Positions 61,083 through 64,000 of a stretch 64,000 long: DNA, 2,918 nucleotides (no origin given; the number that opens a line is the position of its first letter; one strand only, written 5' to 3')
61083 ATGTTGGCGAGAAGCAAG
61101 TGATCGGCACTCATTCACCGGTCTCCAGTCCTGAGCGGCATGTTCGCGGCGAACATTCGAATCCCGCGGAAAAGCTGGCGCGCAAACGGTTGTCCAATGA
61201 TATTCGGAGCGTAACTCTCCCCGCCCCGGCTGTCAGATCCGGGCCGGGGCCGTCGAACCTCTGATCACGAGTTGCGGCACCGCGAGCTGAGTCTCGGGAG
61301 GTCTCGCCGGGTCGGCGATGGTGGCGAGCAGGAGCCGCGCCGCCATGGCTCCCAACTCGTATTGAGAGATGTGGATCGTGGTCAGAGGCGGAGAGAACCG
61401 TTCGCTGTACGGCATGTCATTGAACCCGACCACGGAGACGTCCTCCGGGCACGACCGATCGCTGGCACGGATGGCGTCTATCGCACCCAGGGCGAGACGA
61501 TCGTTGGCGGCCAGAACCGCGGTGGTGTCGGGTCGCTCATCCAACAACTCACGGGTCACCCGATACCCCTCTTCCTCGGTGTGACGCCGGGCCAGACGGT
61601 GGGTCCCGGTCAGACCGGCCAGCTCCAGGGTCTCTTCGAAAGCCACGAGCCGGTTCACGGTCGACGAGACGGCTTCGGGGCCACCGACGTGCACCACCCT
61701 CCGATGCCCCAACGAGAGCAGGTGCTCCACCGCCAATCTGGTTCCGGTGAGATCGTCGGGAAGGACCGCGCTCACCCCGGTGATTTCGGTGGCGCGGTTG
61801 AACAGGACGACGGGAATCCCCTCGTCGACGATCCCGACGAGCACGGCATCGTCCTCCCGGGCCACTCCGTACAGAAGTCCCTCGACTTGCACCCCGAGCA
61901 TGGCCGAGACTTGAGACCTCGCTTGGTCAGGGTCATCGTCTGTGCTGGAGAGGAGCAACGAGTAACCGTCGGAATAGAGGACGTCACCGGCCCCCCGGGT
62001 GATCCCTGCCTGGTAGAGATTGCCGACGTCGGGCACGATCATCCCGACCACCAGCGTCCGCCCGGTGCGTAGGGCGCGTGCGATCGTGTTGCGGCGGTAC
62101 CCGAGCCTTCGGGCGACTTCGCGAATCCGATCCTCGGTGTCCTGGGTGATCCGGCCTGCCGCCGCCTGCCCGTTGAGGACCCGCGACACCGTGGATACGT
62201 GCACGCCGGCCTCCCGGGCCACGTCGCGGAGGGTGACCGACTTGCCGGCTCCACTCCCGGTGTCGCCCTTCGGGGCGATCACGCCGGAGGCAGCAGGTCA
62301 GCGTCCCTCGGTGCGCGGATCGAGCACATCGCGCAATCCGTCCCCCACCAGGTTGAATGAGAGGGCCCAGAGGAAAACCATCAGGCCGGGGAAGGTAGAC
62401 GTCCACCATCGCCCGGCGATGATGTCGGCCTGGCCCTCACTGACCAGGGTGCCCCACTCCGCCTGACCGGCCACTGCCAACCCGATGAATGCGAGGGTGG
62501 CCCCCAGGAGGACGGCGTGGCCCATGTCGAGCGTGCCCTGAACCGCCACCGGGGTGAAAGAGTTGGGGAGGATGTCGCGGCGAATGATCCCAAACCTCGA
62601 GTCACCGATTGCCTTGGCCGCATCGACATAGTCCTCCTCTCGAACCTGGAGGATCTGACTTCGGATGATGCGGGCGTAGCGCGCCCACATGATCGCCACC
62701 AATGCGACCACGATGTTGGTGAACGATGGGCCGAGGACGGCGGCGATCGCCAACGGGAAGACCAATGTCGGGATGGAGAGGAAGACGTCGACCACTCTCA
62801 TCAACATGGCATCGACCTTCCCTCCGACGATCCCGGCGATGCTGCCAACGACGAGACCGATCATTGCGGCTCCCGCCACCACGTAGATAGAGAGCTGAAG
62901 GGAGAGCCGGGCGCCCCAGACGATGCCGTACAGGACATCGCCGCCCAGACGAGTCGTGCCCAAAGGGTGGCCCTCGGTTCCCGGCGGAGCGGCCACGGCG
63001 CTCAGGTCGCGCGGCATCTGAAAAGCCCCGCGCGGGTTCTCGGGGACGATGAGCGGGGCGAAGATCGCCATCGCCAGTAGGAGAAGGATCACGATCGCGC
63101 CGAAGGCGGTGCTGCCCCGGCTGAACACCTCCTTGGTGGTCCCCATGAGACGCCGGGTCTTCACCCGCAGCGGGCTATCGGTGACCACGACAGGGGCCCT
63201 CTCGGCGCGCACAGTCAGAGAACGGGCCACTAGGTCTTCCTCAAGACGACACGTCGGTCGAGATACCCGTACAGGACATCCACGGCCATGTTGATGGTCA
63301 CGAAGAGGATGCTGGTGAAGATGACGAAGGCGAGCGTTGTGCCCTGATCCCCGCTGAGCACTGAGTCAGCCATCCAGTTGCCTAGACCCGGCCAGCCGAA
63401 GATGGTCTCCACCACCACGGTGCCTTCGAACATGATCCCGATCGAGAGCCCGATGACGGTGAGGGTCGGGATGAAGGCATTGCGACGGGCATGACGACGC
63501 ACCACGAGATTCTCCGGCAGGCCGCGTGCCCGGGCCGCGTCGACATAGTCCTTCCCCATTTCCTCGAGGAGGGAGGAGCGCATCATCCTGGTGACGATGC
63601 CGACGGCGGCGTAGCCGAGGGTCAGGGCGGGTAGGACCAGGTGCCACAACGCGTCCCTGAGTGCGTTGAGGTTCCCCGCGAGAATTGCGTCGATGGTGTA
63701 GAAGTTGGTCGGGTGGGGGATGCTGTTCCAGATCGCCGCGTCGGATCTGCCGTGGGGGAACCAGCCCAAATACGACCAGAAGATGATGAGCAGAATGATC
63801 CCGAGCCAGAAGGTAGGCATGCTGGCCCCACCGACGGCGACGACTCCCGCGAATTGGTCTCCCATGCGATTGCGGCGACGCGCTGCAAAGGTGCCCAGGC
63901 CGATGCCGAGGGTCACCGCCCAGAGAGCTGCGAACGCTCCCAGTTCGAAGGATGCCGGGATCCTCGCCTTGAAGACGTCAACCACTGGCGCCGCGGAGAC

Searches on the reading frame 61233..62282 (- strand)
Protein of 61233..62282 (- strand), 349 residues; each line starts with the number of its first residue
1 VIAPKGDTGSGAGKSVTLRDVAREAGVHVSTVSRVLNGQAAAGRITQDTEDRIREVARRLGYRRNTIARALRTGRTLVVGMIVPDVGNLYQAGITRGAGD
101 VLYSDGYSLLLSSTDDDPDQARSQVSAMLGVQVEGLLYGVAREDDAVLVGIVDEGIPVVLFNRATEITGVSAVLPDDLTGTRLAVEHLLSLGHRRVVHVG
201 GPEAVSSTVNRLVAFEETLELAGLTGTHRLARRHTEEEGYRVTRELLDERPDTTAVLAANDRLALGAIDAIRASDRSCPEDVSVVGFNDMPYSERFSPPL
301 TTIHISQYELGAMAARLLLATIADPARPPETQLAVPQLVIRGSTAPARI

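Call 9: search_protein_families(library=pfam, proteins=[window:61233-62282:-])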
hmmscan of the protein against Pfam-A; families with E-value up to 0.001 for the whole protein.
window:61233-62282:- (349 aa): 9 families
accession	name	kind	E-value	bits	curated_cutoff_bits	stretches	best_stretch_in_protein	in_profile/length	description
PF13377.12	Peripla_BP_3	-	3.8e-38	131.6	26.5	1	185-344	1-167/167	Periplasmic binding protein-like domain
PF00532.27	Peripla_BP_1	-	7e-24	85.2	22.2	1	77-323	2-263/281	Periplasmic binding proteins and sugar binding domain of LacI family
PF00356.27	LacI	-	2.7e-14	53.1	27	1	17-65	1-46/46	Bacterial regulatory proteins, lacI family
PF13407.12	Peripla_BP_4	-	2.4e-13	50.7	35.1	1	79-289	1-218/258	Periplasmic binding protein domain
PF13936.12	HTH_38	-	4.5e-07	29.9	27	0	17-36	22-41/44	Helix-turn-helix domain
PF13560.12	HTH_31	-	7e-07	29.9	27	0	16-40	15-39/64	Helix-turn-helix domain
PF01381.28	HTH_3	-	3.4e-06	27.4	23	0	17-41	11-35/55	Helix-turn-helix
PF09339.16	HTH_IclR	-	4.6e-06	26.7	22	0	12-38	15-41/52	IclR helix-turn-helix domain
PF04552.19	Sigma54_DBD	-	0.0002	21.5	22.8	0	11-40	45-74/160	Sigma-54, DNA binding domain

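Call 35: find_encoding_contigs(protein=window:61233-62282:-, flank=10000, max_places=2)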
Protein window:61233-62282:- (349 aa): 2 contigs read that carry it; 2 places shown.
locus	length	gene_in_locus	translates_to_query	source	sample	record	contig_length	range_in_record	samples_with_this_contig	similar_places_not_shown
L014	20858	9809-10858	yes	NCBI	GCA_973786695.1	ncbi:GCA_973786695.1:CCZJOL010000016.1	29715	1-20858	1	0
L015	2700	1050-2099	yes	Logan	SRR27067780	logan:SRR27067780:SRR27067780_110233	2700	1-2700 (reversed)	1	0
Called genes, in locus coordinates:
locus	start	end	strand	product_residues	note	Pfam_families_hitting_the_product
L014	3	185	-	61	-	?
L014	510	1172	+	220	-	PF03575:Peptidase_S51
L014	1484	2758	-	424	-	PF00557:Peptidase_M24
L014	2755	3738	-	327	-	PF00701:DHDPS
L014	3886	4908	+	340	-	PF00701:DHDPS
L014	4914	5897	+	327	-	PF02423:OCD_Mu_crystall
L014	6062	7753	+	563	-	PF00496:SBP_bac_5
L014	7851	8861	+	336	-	PF19300:BPD_transp_1_N (weak), PF00528:BPD_transp_1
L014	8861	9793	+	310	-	PF00528:BPD_transp_1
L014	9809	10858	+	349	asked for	PF09339:HTH_IclR (faint), PF13936:HTH_38 (faint), PF00356:LacI, PF01381:HTH_3 (faint), PF13560:HTH_31 (faint), PF00532:Peripla_BP_1, PF13407:Peripla_BP_4, PF13377:Peripla_BP_3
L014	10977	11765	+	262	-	PF02633:Creatininase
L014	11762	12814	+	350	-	PF08240:ADH_N, PF16912:Glu_dehyd_C, PF00107:ADH_zinc_N, PF13602:ADH_zinc_N_2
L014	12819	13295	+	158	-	PF07366:SnoaL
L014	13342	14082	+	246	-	PF01925:TauE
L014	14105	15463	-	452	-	PF00005:ABC_tran, PF13304:AAA_21 (faint), PF08352:oligo_HPY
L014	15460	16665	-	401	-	PF00005:ABC_tran, PF13304:AAA_21 (weak), PF08352:oligo_HPY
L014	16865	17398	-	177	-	PF20730:YetF_N (weak), PF04239:DUF421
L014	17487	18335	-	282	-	PF00296:Bac_luciferase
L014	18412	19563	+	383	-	PF00557:Peptidase_M24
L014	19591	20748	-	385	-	PF01321:Creatinase_N, PF00557:Peptidase_M24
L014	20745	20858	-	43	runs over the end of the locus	-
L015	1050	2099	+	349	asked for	PF09339:HTH_IclR (faint), PF13936:HTH_38 (faint), PF00356:LacI, PF01381:HTH_3 (faint), PF13560:HTH_31 (faint), PF00532:Peripla_BP_1, PF13407:Peripla_BP_4, PF13377:Peripla_BP_3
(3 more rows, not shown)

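Call 38: search_protein_families(library=ncbifam, proteins=[L014:1484-2758:-, L014:2755-3738:-, L014:3886-4908:+, L014:4914-5897:+, L014:6062-7753:+], max_evalue=0.00001)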
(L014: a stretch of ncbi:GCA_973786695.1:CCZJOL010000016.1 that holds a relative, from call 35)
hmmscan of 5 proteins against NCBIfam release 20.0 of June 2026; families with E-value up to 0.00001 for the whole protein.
L014:1484-2758:- (424 aa): 7 families
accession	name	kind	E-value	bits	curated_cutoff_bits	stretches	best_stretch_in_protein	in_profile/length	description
TIGR02993.1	ectoine_eutD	equivalog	4.2e-17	62.4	613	1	36-388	5-348/391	ectoine hydrolase DoeA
NF040821.1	dipep_PepQ_Arch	equivalog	3e-12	46.2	630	1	177-422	107-346/346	Xaa-Pro dipeptidase PepQ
NF038259.1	ectoine_DoeA_2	exception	7e-12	44.7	575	1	37-295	9-254/386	ectoine hydrolase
NF008131.0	PRK10879.1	equivalog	2.3e-09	36.6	465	1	178-291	159-270/438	Xaa-Pro aminopeptidase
TIGR00500.1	met_pdase_I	equivalog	1.6e-07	31.1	171.35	1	191-391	2-205/247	type I methionyl aminopeptidase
NF011720.0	PRK15173.1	subfamily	4.4e-06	25.9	420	1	183-334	106-253/343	peptidase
NF011173.0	PRK14575.1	equivalog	5.7e-06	25.5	850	1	183-334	169-316/406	putative peptidase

L014:2755-3738:- (327 aa): 7 families
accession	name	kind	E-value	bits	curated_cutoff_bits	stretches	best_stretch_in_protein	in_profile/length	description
NF003164.0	PRK04147.1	equivalog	1.6e-27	96.5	281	1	14-201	3-191/294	N-acetylneuraminate lyase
TIGR00674.1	dapA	equivalog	2.1e-26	92.4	206.15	1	20-314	4-281/286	4-hydroxy-tetrahydrodipicolinate synthase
TIGR02313.1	HpaI-NOT-DapA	exception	1.7e-22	79.6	396.7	1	20-322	6-292/294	2,4-dihydroxyhept-2-ene-1,7-dioic acid aldolase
NF002958.0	PRK03620.1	subfamily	2.4e-21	75.9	278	1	24-194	20-186/307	5-dehydro-4-deoxyglucarate dehydratase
TIGR03249.1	KdgD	equivalog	4.7e-20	71.9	373.95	1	24-195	18-186/299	5-dehydro-4-deoxyglucarate dehydratase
TIGR00683.1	nanA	equivalog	1e-19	71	382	1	16-185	2-171/293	N-acetylneuraminate lyase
NF040954.1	Arch_KDGaldase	equivalog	4.2e-12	46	390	1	22-178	7-157/288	bifunctional 2-dehydro-3-deoxy-phosphogluconate/2-dehydro-3-deoxy-6-phosphogalactonate aldolase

L014:3886-4908:+ (340 aa): 1 family
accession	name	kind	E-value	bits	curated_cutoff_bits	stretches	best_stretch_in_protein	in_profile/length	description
NF002958.0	PRK03620.1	subfamily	2.6e-07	29.8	278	1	67-187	61-171/307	5-dehydro-4-deoxyglucarate dehydratase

L014:4914-5897:+ (327 aa): 13 families
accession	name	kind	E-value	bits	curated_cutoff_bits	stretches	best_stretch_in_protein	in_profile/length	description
NF006379.0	PRK08618.1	equivalog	9.4e-47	159.9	417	1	40-312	42-322/326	ornithine cyclodeaminase family protein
NF004793.0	PRK06141.1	equivalog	1.1e-38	133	322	1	1-304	1-310/314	bifunctional Delta(1)-pyrroline-2-carboxylate/Delta(1)-piperideine-2-carboxylate reductase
TIGR02371.1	ala_DH_arch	equivalog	3.9e-34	118.3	409.15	1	7-312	8-320/325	alanine dehydrogenase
NF006141.0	PRK08291.1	equivalog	1.2e-33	116.5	408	1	97-314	110-328/330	cyclodeaminase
TIGR02992.1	ectoine_eutC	equivalog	4e-29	101.7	471.65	1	94-313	104-324/326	ectoine utilization protein EutC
NF005011.0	PRK06407.1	subfamily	4.1e-29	101.8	337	1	8-304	9-298/302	ornithine cyclodeaminase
NF005603.0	PRK07340.1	equivalog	2.8e-27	95.8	266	1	78-302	86-299/307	delta(1)-pyrroline-2-carboxylate reductase family protein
NF005296.0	PRK06823.1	equivalog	3.3e-24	85.5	438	1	86-304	94-312/315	ornithine cyclodeaminase family protein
TIGR03944.1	dehyd_SbnB_fam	equivalog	3.3e-24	85.5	326.9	1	85-316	97-326/327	2,3-diaminopropionate biosynthesis protein SbnB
NF045643.1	ImmsucRedBhcD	equivalog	1.1e-22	80.8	500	1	76-312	84-317/321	iminosuccinate reductase BhcD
NF045512.1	PyrPipCarbRedLhpI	equivalog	1.3e-19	70.5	400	1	81-301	85-292/298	bifunctional Delta(1)-pyrroline-2-carboxylate/Delta(1)-piperideine-2-carboxylate reductase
NF005762.1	PRK07589.1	equivalog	4.1e-18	65.4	350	1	98-310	107-314/334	ornithine cyclodeaminase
NF004848.0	PRK06199.1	subfamily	3.4e-07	29.7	362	1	86-314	122-370/379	tyramine oxidase subunit B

L014:6062-7753:+ (563 aa): 10 families
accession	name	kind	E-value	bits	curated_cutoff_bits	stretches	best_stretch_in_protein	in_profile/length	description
NF011942.0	PRK15413.1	equivalog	2.1e-33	115.8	594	1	111-544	80-495/512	glutathione ABC transporter substrate-binding protein GsiB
TIGR02294.1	nickel_nikA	equivalog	5.7e-30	104.3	393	1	50-401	5-336/501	nickel ABC transporter substrate-binding protein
NF043070.1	DppA_dipep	equivalog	1.3e-27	96.6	1005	1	82-525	60-499/535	dipeptide ABC transporter periplasmic-binding protein DppA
NF045467.1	Opp4A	equivalog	2.1e-26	92.3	650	1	112-393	88-382/556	oligopeptide ABC transporter substrate-binding protein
NF011689.0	PRK15109.1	equivalog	7.6e-24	84.3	560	1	77-518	60-496/547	ABC transporter substrate-binding protein SapA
NF045468.1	Opp5A_nikA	equivalog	1.2e-21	76.8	600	1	112-394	66-321/488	nickel ABC transporter substrate-binding protein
TIGR04028.1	SBP_KPN_01854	hypoth_equivalog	1.1e-18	67.1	468.5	1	77-253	25-193/509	TIGR04028 family ABC transporter substrate-binding protein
NF047575.1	opine_bind_CntA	exception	2.3e-17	62.8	800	1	51-391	37-360/535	staphylopine-dependent metal ABC transporter substrate-binding lipoprotein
NF011684.0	PRK15104.1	equivalog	8e-14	51.2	947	1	58-250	46-239/543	oligopeptide ABC transporter substrate-binding protein OppA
NF007287.0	PRK09755.1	equivalog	1.4e-11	44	1098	1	55-371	37-346/535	ABC transporter substrate-binding protein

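Call 41: search_solved_structures(query=window:61233-62282:-, max_evalue=1e-20)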
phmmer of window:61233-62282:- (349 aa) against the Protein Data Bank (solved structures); distinct sequences matched with E-value up to 1e-20: 56.
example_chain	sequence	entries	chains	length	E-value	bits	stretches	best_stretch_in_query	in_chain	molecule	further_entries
9nt3_D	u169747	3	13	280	4.5e-44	154.1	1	95-347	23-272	Ancestral LacI Transcription Factor | LacI Transcription Factor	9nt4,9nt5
3oqo_A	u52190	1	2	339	1e-42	149.7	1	15-322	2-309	Catabolite control protein A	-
3oqm_A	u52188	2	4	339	1e-42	149.7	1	15-322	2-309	Catabolite control protein A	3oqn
1zvv_A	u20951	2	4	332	1.9e-42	148.8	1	15-319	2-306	Glucose-resistance amylase regulator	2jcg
1rzr_G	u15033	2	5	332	1.9e-42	148.8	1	15-319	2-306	Glucose-resistance amylase regulator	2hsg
5ysz_A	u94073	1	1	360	8.4e-39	136.8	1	14-341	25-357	Transcriptional regulator, LacI family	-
2o20_A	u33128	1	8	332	1.6e-38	135.9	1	15-321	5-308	Catabolite control protein A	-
7e5w_A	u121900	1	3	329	6.4e-37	130.6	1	15-343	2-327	Catabolite control protein A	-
9ny7_A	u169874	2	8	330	1.8e-36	129.1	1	15-343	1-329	Ribose operon repressor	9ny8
1jh9_A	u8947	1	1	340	5.8e-34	120.9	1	17-345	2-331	PURINE NUCLEOTIDE SYNTHESIS REPRESSOR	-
2pua_A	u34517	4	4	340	1.9e-33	119.2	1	17-345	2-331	PURINE REPRESSOR | PROTEIN (PURINE REPRESSOR)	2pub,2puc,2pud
1jft_A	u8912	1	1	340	2.9e-33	118.6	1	17-345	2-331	PURINE NUCLEOTIDE SYNTHESIS REPRESSOR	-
2pue_A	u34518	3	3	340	3.7e-33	118.3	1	17-345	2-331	PROTEIN (PURINE REPRESSOR ) | PROTEIN (PURINE REPRESSOR)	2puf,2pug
1jfs_A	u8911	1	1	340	4.1e-33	118.1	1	17-345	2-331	PURINE NUCLEOTIDE SYNTHESIS REPRESSOR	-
1bdi_A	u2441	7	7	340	5.1e-33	117.8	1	17-345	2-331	PROTEIN (PURINE REPRESSOR) | PROTEIN (PURINE NUCLEOTIDE SYNTHESIS REPRESSOR)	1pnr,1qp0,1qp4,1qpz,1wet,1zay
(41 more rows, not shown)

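Call 54: find_homologous_proteins(query=window:61233-62282:-, max_evalue=1e-40)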
Query window:61233-62282:- (349 aa): 2713 proteins with E <= 1e-40 among 8000 candidates; the best 120 are listed.
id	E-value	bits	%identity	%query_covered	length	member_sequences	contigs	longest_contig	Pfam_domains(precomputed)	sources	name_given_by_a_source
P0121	1.4e-217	739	100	100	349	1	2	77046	PF13377.13,PF00532.28,PF00356.28,PF13407.13,PF13936.13,PF01381.29,PF09339.17,PF13560.13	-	-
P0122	1.5e-194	663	90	99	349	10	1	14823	PF13377.13,PF00532.28,PF00356.28,PF13407.13,PF13936.13,PF01381.29,PF09339.17,PF13560.13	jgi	-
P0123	1.7e-188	644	88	100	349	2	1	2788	PF13377.13,PF00532.28,PF00356.28,PF13407.13,PF13936.13,PF01381.29,PF13560.13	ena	-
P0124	8.3e-175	599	83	97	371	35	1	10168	PF13377.13,PF00532.28,PF00356.28,PF13407.13,PF13936.13,PF09339.17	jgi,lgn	-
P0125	1.9e-173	594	84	95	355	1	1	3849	PF13377.13,PF00532.28,PF00356.28,PF13407.13,PF13936.13,PF09339.17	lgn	-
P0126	2.1e-172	591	82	97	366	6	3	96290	PF13377.13,PF00532.28,PF00356.28,PF13407.13,PF13560.13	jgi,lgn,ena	-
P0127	3.1e-172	590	81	100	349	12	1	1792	PF13377.13,PF00532.28,PF00356.28,PF13407.13,PF13936.13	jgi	jgi:LacI family transcriptional regulator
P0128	4.1e-172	590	80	99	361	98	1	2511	PF13377.13,PF00532.28,PF00356.28,PF13407.13,PF13936.13,PF09339.17,PF13560.13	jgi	jgi:LacI family transcriptional regulator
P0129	1.9e-171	588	80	100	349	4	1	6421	PF13377.13,PF00532.28,PF00356.28,PF13407.13,PF13936.13,PF09339.17,PF13560.13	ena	-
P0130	2.5e-171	587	80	100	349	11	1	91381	PF13377.13,PF00532.28,PF00356.28,PF13407.13,PF13936.13,PF09339.17,PF13560.13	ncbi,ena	-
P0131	4.0e-171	586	83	95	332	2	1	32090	PF13377.13,PF00532.28,PF00356.28,PF13407.13,PF13936.13,PF13560.13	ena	-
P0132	5.0e-171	586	83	95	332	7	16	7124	PF13377.13,PF00532.28,PF00356.28,PF13407.13,PF13936.13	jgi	jgi:LacI family transcriptional regulator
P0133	9.1e-171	585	81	99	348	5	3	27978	PF13377.13,PF00532.28,PF00356.28,PF13407.13,PF13936.13,PF13560.13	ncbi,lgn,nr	ncbi:MAG TPA: LacI family DNA-binding transcriptional regulator [Acidimicrobiia bacterium]|nr:LacI f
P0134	2.1e-170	584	82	96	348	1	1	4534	PF13377.13,PF00532.28,PF00356.28,PF13407.13,PF13936.13,PF09339.17,PF13560.13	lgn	-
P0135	3.9e-170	583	83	96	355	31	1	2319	PF13377.13,PF00532.28,PF00356.28,PF13407.13,PF13936.13,PF09339.17,PF13560.13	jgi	-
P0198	6.9e-151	520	75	96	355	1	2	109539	PF13377.13,PF00532.28,PF00356.28,PF13407.13,PF13560.13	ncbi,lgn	ncbi:MAG: LacI family DNA-binding transcriptional regulator [Acidimicrobiia bacterium]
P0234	6.1e-122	425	65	95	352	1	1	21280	PF13377.13,PF00532.28,PF00356.28,PF13407.13,PF13936.13,PF01381.29,PF09339.17,PF13560.13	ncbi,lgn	ncbi:MAG: LacI family DNA-binding transcriptional regulator [Actinomycetota bacterium]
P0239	3.2e-118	413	62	96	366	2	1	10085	PF13377.13,PF00532.28,PF00356.28,PF13407.13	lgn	-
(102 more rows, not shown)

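Call 55: find_encoding_contigs(protein=P0234, flank=10000, max_places=1)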
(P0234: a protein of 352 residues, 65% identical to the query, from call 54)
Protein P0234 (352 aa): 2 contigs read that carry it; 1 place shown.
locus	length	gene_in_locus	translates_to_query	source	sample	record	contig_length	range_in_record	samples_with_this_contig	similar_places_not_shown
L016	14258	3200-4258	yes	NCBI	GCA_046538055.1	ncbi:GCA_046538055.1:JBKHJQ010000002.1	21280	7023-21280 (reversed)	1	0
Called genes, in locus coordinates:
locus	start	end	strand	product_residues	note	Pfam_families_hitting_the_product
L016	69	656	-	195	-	PF00440:TetR_N (weak), PF13305:TetR_C_33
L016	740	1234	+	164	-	PF13826:Monooxy_af470-like, PF13816:Dehydratase_hem (faint)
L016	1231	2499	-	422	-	PF05977:MFS_3, PF07690:MFS_1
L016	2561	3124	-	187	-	PF02627:CMD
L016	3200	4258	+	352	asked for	PF00356:LacI, PF01381:HTH_3 (faint), PF09339:HTH_IclR (faint), PF13560:HTH_31 (faint), PF13936:HTH_38 (faint), PF00532:Peripla_BP_1, PF13407:Peripla_BP_4, PF13377:Peripla_BP_3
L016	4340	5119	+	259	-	PF02633:Creatininase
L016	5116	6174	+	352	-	PF08240:ADH_N, PF16912:Glu_dehyd_C, PF00107:ADH_zinc_N, PF13602:ADH_zinc_N_2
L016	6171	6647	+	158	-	PF07366:SnoaL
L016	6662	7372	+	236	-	PF01925:TauE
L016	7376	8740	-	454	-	PF00005:ABC_tran, PF13304:AAA_21 (faint), PF08352:oligo_HPY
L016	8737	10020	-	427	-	PF00005:ABC_tran, PF13304:AAA_21 (weak), PF08352:oligo_HPY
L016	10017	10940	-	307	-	PF12911:OppC_N (weak), PF00528:BPD_transp_1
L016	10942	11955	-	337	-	PF19300:BPD_transp_1_N (weak), PF00528:BPD_transp_1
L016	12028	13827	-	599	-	-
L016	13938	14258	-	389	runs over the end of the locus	PF00557:Peptidase_M24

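Call 56: find_encoding_contigs(protein=P0239, flank=10000, max_places=1)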
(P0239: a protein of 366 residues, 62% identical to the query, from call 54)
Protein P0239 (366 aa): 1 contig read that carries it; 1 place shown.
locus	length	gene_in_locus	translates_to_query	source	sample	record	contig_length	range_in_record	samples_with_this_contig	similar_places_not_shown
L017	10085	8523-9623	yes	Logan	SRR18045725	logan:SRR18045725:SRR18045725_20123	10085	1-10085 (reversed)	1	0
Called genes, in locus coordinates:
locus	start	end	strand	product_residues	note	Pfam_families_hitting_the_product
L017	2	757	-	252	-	?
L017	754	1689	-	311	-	PF12911:OppC_N (weak), PF00528:BPD_transp_1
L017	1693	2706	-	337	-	PF19300:BPD_transp_1_N (weak), PF00528:BPD_transp_1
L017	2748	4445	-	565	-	PF00496:SBP_bac_5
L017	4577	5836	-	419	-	PF01321:Creatinase_N, PF00557:Peptidase_M24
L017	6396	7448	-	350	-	PF08240:ADH_N, PF16912:Glu_dehyd_C, PF00107:ADH_zinc_N, PF13602:ADH_zinc_N_2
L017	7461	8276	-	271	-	PF02633:Creatininase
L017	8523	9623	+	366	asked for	PF00356:LacI, PF00532:Peripla_BP_1, PF13407:Peripla_BP_4, PF13377:Peripla_BP_3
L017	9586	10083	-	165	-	?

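Call 57: find_encoding_contigs(protein=P0198, flank=10000, max_places=1)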
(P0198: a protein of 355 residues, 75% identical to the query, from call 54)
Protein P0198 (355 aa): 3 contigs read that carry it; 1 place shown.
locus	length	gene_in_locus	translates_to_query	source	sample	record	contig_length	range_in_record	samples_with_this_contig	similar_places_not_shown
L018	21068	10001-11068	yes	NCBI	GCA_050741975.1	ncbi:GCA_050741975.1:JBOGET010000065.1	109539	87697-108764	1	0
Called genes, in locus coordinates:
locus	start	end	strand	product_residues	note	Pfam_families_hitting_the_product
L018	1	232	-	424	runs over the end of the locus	PF01321:Creatinase_N (weak), PF00557:Peptidase_M24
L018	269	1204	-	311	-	PF00528:BPD_transp_1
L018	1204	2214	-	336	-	PF19300:BPD_transp_1_N (weak), PF00528:BPD_transp_1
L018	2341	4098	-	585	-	PF00496:SBP_bac_5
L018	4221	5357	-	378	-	PF00291:PALP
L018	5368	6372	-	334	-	PF04909:Amidohydro_2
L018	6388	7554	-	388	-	PF08309:LVIVD (weak)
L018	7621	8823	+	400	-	PF00083:Sugar_tr (weak), PF07690:MFS_1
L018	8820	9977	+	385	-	PF01321:Creatinase_N, PF00557:Peptidase_M24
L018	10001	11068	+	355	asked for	PF00356:LacI, PF13560:HTH_31 (faint), PF00532:Peripla_BP_1, PF13407:Peripla_BP_4, PF13377:Peripla_BP_3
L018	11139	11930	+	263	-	PF02633:Creatininase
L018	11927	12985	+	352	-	PF08240:ADH_N, PF16912:Glu_dehyd_C, PF00107:ADH_zinc_N, PF13602:ADH_zinc_N_2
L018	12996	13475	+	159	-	PF07366:SnoaL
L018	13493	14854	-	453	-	PF00005:ABC_tran, PF13304:AAA_21 (weak), PF08352:oligo_HPY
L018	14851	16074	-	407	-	PF00005:ABC_tran, PF13304:AAA_21 (weak), PF08352:oligo_HPY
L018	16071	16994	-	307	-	PF12911:OppC_N, PF00528:BPD_transp_1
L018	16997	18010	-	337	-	PF19300:BPD_transp_1_N (weak), PF00528:BPD_transp_1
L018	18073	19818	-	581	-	PF00496:SBP_bac_5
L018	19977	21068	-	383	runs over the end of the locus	PF00557:Peptidase_M24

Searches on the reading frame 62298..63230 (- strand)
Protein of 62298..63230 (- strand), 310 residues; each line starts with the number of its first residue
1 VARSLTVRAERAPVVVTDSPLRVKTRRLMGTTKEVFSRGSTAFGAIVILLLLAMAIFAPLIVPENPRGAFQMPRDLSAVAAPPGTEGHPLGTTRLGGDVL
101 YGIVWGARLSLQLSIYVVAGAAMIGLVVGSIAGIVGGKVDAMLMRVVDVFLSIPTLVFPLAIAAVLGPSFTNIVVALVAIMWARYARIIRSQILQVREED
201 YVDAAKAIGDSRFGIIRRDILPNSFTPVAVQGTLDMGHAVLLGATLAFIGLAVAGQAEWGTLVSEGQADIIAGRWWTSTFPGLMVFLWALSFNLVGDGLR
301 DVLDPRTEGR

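Call 9: search_protein_families(library=pfam, proteins=[window:62298-63230:-])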
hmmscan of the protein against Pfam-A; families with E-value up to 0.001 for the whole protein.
window:62298-63230:- (310 aa): 2 families
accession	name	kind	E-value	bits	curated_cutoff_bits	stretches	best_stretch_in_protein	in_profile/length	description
PF00528.27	BPD_transp_1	-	8.4e-32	110.8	26.4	1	125-307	1-182/184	Binding-protein-dependent transport system inner membrane component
PF12911.12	OppC_N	-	6.5e-05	23.2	23.9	1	43-71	18-43/53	N-terminal TM domain of oligopeptide transport permease C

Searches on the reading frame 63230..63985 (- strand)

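Call 9: search_protein_families(library=pfam, proteins=[window:63230-63985:-])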
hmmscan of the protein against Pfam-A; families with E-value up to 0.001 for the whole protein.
window:63230-63985:- (251 aa): 1 family
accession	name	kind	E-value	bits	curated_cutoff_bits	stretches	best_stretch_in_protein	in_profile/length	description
PF00528.27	BPD_transp_1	-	8.7e-38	130.3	26.4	1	27-246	1-182/184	Binding-protein-dependent transport system inner membrane component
